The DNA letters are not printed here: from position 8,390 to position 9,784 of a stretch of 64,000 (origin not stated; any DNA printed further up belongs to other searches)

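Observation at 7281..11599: Candidate undescribed system: double-WYL PafBC regulator, minimal relaxase and soluble VirD4 ATPase, with no conjugation machinery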

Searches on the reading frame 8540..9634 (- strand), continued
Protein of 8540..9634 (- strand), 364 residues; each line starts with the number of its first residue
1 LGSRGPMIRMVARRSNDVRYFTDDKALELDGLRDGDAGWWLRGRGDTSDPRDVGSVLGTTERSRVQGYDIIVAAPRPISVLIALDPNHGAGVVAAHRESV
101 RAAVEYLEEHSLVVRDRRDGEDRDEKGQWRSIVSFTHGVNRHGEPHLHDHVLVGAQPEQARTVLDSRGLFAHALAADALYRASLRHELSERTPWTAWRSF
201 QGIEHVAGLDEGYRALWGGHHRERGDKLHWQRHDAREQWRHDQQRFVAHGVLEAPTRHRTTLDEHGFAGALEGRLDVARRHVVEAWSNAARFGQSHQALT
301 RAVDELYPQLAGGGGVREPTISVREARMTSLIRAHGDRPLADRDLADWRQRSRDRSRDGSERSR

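Call 69: predict_structure(alignment_id=A1)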
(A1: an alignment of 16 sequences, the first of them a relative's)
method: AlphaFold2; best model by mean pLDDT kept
length: 358 residues; sequences in the alignment: 16
mean_pLDDT: 33.5   pTM: 0.25
mean pLDDT of the five models: 33.5, 32.6, 32.1, 31.9, 30.8
residues with pLDDT >= 90: 0; 70-90: 0; 50-70: 12; < 50: 346
segments of 3 or more residues with pLDDT < 50: 1-94, 96-98, 100-290, 300-339, 345-358
pLDDT, mean of each block of 10 residues (from residue 1): 21 29 28 27 32 28 27 26 36 48 41 41 41 30 34 32 29 34 29 24 26 25 34 42 34 26 31 42 37 51 40 28 30 42 47 36
secondary structure, 60 per line:
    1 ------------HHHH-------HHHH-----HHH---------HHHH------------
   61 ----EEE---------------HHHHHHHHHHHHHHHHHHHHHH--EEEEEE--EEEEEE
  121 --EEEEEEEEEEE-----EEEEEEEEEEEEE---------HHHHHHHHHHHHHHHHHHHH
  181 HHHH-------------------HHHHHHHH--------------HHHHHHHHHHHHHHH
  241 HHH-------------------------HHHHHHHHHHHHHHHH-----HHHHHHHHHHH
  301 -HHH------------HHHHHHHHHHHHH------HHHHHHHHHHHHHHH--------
elements in order: H13-16 H24-27 H45-48 E65-67 H83-104 E107-112 E115-120 E123-133 E139-151 H161-184 H204-211 H226-243 H269-284 H290-300 H317-329 H336-350

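Call 75: search_dna_similar(query=window:8540-9616:-, collection=plasmids, mode=protein, max_rows=12)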
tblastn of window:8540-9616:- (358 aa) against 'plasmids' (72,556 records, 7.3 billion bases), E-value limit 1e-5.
Records with a match: 16; places in all: 16; records where one place covers at least 80% of the query: 0.
Best place of each record, by identity: <60% 16.
By first word of the organism name: Curtobacterium 10; Mycobacterium 3; Corynebacterium 1; Methylobacterium 1; Mycolicibacterium 1.
By predicted mobility (MOB-suite, as given by PLSDB): non-mobilizable 12; mobilizable 4.
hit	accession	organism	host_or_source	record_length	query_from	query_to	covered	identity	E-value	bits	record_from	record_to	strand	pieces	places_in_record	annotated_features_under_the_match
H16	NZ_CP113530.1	Mycobacterium sp. Aquia_216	Channa argus,spleen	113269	25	211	52%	33.7%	2e-6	58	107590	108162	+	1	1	mobF: MobF family relaxase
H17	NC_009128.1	Corynebacterium sp. L2-79-05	poultry litter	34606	59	258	56%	30.0%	8e-6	56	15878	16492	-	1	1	mobF: MobF family relaxase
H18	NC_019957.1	Mycobacterium sp. JS623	-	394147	54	211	44%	35.5%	9e-6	55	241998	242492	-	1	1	mobF: MobF family relaxase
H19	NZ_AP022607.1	Mycobacterium branderi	-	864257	54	212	44%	34.1%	3e-7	60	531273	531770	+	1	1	mobF: MobF family relaxase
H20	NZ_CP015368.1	Methylobacterium phyllosphaerae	cell culture,leaf tissues of rice in ...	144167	11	147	38%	27.9%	7e-6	56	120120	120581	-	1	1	mobF: MobF family relaxase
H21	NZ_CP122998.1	Mycolicibacterium aubagnense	wall sediment of Poderosa mine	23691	55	160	30%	35.8%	9e-6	55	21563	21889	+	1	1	none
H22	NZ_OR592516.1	Curtobacterium flaccumfaciens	-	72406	36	148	32%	32.5%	2e-6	58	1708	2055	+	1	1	mobF: MobF family relaxase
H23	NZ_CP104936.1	Curtobacterium flaccumfaciens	Euphorbia pulcherrima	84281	36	148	32%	32.5%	2e-6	58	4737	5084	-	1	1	mobF: MobF family relaxase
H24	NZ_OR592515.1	Curtobacterium flaccumfaciens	-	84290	36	148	32%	32.5%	2e-6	58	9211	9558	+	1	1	mobF: MobF family relaxase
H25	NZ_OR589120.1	Curtobacterium flaccumfaciens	-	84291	36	148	32%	32.5%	2e-6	58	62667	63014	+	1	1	mobF: MobF family relaxase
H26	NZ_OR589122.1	Curtobacterium flaccumfaciens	-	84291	36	148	32%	32.5%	2e-6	58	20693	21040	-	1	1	mobF: MobF family relaxase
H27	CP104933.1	Curtobacterium flaccumfaciens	Euphorbia pulcherrima cv. Atla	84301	36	148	32%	32.5%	2e-6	58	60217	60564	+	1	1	relaxase domain-containing protein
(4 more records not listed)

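Call 76: predict_structure(alignment_id=A6)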
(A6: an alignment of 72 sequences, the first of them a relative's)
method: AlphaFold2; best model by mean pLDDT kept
length: 358 residues; sequences in the alignment: 72
mean_pLDDT: 94.8   pTM: 0.93
mean pLDDT of the five models: 94.8, 94.6, 94.4, 94.2, 93.9
residues with pLDDT >= 90: 323; 70-90: 22; 50-70: 7; < 50: 6
segments of 3 or more residues with pLDDT < 50: 353-358
pLDDT, mean of each block of 10 residues (from residue 1): 96 97 97 98 98 96 98 98 98 99 96 91 98 96 98 95 98 99 98 97 97 86 95 98 97 96 97 98 98 97 93 97 95 95 73 47
secondary structure, 60 per line:
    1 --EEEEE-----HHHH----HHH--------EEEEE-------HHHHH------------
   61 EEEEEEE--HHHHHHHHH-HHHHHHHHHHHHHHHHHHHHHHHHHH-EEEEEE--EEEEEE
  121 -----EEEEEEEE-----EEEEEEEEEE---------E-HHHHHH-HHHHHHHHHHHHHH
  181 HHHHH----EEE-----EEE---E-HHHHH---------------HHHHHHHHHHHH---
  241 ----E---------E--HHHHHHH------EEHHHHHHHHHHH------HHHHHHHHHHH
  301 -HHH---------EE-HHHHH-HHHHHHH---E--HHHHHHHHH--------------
elements in order: E3-7 H13-16 E32-36 H44-48 E61-67 H70-78 H80-105 E107-112 E115-120 E126-133 E139-148 H160-165 H167-185 E190-192 E198-200 H206-210 H226-237 H258-264 H273-283 H290-300 H317-321 H323-329 H336-344

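Call 79: fold_search(model_id=the predicted structure, library=pdb)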
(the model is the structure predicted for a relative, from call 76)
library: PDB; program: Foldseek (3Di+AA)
matches with E <= 10: 254; with E <= 0.001: 27
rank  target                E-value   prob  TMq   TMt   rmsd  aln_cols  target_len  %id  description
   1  8a1b                  3.0e-10  1.00  0.53  0.63   5.3       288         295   19  TraI trans-esterase domain from pKM101 (apo) (released 2022-07-13)
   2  1qx0_A                3.5e-10  1.00  0.51  0.62   5.5       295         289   19  CONJUGATIVE RELAXASE TRWC IN COMPLEX WITH ORIT DNA. METAL-BOUND STRUCTURE (released 2003-11-25)
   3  8a1c_A                5.5e-10  1.00  0.50  0.59   7.0       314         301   18  TraI trans-esterase domain from pKM101 (DNA bound) (released 2022-07-13)
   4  1zm5_A                7.6e-10  1.00  0.53  0.63   5.1       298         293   19  Conjugative Relaxase TRWC in complex with ORIT dna, cooper-bound structure (released 2006-04-25)
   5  1s6m_A                7.6e-10  1.00  0.49  0.59   5.9       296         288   18  Conjugative Relaxase Trwc In Complex With Orit DNA. Metal-Bound Structure (released 2005-06-14)
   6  2cdm_A                8.4e-10  1.00  0.51  0.64   4.6       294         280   18  The structure of TrwC complexed with a 27-mer DNA comprising the recognition hairpin and the cleavage site (released 2006-07-31)
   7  1osb_C                8.4e-10  1.00  0.49  0.61   5.8       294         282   19  Conjugative Relaxase TrwC in complex with OriT Dna. Metal-free structure. (released 2003-11-25)
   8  1osb_A                8.8e-10  1.00  0.50  0.62   5.5       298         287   20  Conjugative Relaxase TrwC in complex with OriT Dna. Metal-free structure. (released 2003-11-25)
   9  4pcb_A                3.4e-09  1.00  0.51  0.64   4.6       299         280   18  Conjugative Relaxase TrwC in complex with mutant OriT Dna (released 2014-09-17)
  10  1omh_A                4.0e-09  1.00  0.51  0.64   4.8       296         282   18  Conjugative Relaxase TrwC in complex with OriT Dna. Metal-free structure. (released 2003-11-25)
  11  1p4d_B                5.2e-09  1.00  0.48  0.60   5.4       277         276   18  F factor TraI Relaxase Domain (released 2003-10-14)
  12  1p4d_A                6.4e-09  1.00  0.48  0.61   5.3       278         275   18  F factor TraI Relaxase Domain (released 2003-10-14)
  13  2q7t_B                8.3e-09  1.00  0.50  0.65   4.2       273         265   17  Crystal Structure of the F plasmid TraI Relaxase Domain with the Scissile Thymidine Base (released 2008-05-20)
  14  2q7u_B                8.3e-09  1.00  0.44  0.58   9.3       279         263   20  Crystal Structure of the F plasmid TraI Relaxase Domain with the Scissile Thymidine Base and Imidodiphosphate (released 2008-05-20)
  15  9f12_H                9.2e-09  1.00  0.48  0.32   5.5       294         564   17  CryoEM structure of the F plasmid relaxosome with oriT DNA ss-27_-3ds-2_+143 and TraI its TE mode, derived from ss-27_ (released 2025-06-04)
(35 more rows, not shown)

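Call 82: find_encoding_contigs(protein=P0287, flank=9000, max_places=1)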
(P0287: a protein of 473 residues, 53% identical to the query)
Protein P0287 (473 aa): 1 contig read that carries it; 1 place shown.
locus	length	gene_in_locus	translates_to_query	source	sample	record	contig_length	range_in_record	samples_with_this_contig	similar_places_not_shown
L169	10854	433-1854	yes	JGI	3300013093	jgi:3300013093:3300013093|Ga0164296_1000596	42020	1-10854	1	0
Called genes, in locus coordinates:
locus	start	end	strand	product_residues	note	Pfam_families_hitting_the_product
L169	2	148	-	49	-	?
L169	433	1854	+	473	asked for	PF02534:T4SS-DNA_transf, PF10412:TrwB_AAD_bind, PF12696:TraG-D_C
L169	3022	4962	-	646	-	PF13280:WYL, PF25583:WCX, PF19187:HTH_PafC, PF13280:WYL, PF25583:WCX (weak)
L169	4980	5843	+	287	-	PF09678:Caa3_CtaG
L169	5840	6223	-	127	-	PF01967:MoaC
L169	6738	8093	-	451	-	PF01523:PmbA_TldD_1st, PF19290:PmbA_TldD_2nd, PF19289:PmbA_TldD_3rd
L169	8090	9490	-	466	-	PF01523:PmbA_TldD_1st, PF19290:PmbA_TldD_2nd, PF19289:PmbA_TldD_3rd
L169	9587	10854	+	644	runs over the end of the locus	PF13292:DXP_synthase_N, PF02779:Transket_pyr, PF02780:Transketolase_C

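Call 83: find_encoding_contigs(protein=P0337, flank=9000, max_places=1)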
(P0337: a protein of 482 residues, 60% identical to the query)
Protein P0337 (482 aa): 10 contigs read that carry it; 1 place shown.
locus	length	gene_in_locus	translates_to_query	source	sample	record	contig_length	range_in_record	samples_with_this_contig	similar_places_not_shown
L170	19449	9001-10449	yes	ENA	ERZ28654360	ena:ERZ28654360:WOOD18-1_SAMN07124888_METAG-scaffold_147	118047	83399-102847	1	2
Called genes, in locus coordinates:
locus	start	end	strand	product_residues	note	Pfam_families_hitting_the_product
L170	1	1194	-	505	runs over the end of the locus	PF00501:AMP-binding, PF13193:AMP-binding_C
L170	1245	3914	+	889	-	PF01074:Glyco_hydro_38N, PF09261:Alpha-mann_mid (weak)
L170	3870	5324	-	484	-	PF16701:Ad_Cy_reg, PF00211:Guanylate_cyc (weak)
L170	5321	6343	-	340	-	PF01210:NAD_Gly3P_dh_N, PF02558:ApbA, PF03807:F420_oxidored (weak), PF07479:NAD_Gly3P_dh_C, PF20618:GPD_NAD_C_bact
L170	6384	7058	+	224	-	PF01983:CofC, PF12804:NTP_transf_3 (weak)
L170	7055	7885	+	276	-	PF02585:PIG-L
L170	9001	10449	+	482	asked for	PF02534:T4SS-DNA_transf, PF10412:TrwB_AAD_bind (weak), PF12696:TraG-D_C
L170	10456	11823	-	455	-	PF08751:TrwC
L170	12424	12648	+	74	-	-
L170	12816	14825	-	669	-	PF13280:WYL, PF25583:WCX, PF19187:HTH_PafC, PF13280:WYL, PF25583:WCX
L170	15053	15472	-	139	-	-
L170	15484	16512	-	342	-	PF03706:LPG_synthase_TM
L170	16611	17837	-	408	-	PF28597:T2SSF_N, PF00482:T2SSF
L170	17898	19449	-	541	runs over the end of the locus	PF05157:MshEN (weak), PF00437:T2SSE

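Call 90: find_related_loci(query=A1, collection=viral_contigs, flank=5000)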
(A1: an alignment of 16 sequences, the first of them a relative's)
Query A1 (358 aa) in viral_contigs; peptide patterns used: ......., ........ (x = any residue, [..] = any of these).
20 stretches matched a pattern, but none encodes a relative of the query by tblastn (E <= 1e-3).
